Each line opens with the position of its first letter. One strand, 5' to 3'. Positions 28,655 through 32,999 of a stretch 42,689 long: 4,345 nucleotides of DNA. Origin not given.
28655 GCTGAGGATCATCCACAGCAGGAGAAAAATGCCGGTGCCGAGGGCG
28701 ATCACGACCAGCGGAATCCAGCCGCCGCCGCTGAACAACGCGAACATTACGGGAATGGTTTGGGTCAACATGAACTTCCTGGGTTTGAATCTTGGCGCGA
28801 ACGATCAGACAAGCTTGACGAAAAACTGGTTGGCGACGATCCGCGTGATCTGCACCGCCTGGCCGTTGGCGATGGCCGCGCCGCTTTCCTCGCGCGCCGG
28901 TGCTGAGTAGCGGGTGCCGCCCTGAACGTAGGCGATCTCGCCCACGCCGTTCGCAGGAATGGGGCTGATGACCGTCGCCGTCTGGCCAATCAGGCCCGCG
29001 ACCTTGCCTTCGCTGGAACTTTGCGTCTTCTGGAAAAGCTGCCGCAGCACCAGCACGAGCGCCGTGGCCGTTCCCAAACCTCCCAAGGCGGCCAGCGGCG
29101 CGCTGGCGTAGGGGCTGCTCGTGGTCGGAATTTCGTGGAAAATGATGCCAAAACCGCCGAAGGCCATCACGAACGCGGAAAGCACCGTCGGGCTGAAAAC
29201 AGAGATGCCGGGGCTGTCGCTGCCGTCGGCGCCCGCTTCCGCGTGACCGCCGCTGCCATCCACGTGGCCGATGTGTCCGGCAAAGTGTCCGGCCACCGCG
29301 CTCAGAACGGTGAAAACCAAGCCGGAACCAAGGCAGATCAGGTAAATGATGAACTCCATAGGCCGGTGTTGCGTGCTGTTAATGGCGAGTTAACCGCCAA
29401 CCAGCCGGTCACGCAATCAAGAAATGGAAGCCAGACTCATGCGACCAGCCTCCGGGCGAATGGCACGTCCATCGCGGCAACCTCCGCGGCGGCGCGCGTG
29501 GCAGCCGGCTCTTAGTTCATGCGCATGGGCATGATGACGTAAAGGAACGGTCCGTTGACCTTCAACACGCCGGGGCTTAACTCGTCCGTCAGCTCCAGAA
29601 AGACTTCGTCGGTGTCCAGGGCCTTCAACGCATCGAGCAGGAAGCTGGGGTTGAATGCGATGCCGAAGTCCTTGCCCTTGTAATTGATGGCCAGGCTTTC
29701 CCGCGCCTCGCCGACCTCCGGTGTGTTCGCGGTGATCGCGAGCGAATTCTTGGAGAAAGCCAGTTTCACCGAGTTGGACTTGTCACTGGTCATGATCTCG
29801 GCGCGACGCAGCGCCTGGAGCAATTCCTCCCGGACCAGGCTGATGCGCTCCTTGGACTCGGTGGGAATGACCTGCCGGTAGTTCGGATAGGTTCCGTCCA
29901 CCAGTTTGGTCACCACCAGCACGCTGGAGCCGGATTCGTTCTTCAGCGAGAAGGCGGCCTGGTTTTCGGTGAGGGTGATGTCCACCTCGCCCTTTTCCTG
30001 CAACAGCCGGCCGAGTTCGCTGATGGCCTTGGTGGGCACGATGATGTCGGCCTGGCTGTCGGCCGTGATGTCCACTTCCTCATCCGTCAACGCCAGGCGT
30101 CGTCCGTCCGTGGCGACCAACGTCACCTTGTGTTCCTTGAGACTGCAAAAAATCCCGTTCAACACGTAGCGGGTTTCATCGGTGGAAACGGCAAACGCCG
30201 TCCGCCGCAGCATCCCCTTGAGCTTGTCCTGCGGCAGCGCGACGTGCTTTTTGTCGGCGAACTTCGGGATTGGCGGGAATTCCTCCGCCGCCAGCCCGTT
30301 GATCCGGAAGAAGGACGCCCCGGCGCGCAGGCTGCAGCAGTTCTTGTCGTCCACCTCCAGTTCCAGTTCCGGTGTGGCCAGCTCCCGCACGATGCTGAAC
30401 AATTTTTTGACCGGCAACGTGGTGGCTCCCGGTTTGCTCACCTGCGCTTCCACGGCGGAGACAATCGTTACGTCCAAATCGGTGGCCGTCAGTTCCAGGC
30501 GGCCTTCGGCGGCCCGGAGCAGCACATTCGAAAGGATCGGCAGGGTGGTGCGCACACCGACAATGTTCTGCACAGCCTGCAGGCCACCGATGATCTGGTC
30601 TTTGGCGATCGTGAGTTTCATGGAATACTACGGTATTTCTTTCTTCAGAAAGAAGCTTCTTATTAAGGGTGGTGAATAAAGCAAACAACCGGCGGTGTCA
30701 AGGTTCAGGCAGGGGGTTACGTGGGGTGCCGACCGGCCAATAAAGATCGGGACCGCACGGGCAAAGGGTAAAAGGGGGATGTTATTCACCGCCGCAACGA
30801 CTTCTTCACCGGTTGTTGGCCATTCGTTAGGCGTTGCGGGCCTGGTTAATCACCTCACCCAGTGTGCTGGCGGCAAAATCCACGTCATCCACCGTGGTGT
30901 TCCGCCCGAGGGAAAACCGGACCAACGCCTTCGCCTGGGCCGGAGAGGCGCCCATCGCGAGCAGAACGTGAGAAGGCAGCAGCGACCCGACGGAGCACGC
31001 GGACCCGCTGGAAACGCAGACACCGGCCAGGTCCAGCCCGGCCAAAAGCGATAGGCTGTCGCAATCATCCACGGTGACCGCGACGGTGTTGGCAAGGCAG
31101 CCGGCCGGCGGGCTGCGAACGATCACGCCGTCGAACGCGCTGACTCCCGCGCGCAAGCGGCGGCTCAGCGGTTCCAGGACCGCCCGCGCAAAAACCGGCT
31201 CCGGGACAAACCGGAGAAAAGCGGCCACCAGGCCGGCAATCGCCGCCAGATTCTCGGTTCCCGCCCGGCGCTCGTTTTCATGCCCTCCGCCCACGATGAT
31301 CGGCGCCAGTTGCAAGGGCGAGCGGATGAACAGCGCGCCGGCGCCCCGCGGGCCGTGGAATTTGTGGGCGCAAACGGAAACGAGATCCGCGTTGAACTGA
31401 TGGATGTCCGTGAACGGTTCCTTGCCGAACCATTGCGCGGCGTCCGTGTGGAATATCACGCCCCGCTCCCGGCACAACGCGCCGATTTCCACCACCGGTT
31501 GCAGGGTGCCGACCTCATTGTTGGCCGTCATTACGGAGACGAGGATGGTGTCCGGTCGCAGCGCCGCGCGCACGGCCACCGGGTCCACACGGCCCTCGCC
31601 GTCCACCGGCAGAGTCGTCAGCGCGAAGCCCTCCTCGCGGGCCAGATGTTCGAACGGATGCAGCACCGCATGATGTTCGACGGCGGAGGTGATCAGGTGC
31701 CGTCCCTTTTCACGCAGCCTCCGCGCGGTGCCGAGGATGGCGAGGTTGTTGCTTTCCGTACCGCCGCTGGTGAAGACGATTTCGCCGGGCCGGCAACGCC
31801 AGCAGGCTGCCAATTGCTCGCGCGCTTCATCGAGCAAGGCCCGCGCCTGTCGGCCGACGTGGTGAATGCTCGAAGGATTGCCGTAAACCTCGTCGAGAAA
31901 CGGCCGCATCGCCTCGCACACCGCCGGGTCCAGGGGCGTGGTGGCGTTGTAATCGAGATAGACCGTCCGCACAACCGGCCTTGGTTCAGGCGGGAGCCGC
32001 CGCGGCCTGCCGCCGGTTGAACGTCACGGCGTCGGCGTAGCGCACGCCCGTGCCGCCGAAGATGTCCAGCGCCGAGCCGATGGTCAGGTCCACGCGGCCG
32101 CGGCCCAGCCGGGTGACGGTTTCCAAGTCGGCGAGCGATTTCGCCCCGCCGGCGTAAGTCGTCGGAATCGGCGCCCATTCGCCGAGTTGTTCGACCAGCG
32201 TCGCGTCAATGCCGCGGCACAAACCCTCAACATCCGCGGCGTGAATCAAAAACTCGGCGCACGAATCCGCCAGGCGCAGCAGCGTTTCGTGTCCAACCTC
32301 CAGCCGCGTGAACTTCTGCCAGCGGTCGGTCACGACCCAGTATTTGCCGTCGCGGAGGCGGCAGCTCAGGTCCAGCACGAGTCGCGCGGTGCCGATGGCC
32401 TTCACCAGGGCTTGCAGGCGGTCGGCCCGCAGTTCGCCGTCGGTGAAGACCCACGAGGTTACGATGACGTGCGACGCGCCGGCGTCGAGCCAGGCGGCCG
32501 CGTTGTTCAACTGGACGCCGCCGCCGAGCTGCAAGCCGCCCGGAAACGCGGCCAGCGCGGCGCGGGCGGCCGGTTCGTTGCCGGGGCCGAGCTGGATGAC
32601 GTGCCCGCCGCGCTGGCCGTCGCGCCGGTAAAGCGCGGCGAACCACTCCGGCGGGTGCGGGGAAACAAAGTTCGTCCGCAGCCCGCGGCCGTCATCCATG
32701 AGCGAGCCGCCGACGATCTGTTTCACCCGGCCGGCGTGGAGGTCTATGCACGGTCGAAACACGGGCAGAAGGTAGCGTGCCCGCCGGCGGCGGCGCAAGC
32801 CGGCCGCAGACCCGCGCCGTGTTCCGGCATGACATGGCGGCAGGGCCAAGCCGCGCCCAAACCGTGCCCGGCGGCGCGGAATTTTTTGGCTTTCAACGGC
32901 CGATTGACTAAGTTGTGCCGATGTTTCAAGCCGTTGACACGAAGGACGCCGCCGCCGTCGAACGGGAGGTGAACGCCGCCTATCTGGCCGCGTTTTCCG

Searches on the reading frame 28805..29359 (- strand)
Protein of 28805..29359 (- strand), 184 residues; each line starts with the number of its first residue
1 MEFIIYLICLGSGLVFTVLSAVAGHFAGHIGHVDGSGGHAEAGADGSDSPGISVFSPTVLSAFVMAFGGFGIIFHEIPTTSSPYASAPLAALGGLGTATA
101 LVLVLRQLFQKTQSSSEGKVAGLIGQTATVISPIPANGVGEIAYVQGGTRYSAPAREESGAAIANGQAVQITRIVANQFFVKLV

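Call 23: search_protein_families(library=pfam, proteins=[window:28805-29359:-], max_evalue=0.01)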
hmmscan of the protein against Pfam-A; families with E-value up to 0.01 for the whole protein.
window:28805-29359:- (184 aa): 1 family
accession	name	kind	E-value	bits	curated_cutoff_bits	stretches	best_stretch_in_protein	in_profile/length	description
PF01957.25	NfeD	-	4.3e-05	24.1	29.1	1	121-182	2-56/57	NfeD-like C-terminal, partner-binding domain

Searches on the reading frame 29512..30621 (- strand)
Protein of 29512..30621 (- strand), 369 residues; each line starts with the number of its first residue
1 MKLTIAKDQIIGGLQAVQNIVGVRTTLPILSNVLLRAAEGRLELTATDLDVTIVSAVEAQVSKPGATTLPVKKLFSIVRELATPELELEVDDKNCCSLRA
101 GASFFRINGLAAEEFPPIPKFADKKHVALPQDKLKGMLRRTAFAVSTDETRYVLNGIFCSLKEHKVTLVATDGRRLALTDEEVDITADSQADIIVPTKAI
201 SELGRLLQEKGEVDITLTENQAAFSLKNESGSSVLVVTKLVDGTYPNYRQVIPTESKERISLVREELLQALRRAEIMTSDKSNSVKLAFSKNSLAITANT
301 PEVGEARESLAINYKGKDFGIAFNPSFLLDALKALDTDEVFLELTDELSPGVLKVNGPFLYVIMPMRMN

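Call 23: search_protein_families(library=pfam, proteins=[window:29512-30621:-], max_evalue=0.01)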
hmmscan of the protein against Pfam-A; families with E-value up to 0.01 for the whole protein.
window:29512-30621:- (369 aa): 3 families
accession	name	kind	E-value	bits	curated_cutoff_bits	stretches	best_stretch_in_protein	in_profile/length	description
PF00712.24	DNA_pol3_beta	-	1.2e-39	135.6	24.4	2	1-118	1-119/120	DNA polymerase III beta subunit, N-terminal domain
PF02768.20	DNA_pol3_beta_3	-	1.6e-32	112.3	27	1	249-367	1-121/121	DNA polymerase III beta subunit, C-terminal domain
PF02767.21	DNA_pol3_beta_2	-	1.8e-31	109.2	27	1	129-247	2-116/116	DNA polymerase III beta subunit, central domain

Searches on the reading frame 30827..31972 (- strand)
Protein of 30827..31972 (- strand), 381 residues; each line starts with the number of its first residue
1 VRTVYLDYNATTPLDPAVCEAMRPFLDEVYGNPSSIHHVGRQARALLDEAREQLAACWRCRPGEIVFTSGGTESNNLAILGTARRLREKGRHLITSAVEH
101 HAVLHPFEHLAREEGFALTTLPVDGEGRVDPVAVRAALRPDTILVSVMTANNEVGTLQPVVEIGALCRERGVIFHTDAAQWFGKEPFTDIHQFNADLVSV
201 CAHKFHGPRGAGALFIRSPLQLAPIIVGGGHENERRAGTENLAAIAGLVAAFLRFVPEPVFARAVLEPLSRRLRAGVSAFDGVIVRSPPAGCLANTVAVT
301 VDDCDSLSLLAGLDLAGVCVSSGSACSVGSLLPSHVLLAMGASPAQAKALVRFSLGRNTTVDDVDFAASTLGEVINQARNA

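Call 23: search_protein_families(library=pfam, proteins=[window:30827-31972:-], max_evalue=0.01)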
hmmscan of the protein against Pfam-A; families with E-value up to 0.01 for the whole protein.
window:30827-31972:- (381 aa): 2 families
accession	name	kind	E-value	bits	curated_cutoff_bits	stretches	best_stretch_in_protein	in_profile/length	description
PF00266.25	Aminotran_5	-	4.7e-75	253.3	21.5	1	4-365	1-369/371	Aminotransferase class-V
PF01212.27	Beta_elim_lyase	-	2.6e-09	37.3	27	1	63-204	48-199/288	Beta-eliminating lyase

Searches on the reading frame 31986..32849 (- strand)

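Call 23: search_protein_families(library=pfam, proteins=[window:31986-32849:-], max_evalue=0.01)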
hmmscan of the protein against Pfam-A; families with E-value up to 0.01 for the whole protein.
window:31986-32849:- (287 aa): 1 family
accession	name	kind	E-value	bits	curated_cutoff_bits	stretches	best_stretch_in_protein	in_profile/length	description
PF00977.27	His_biosynth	-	7.3e-24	84.9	23.6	1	33-261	4-222/228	Histidine biosynthesis protein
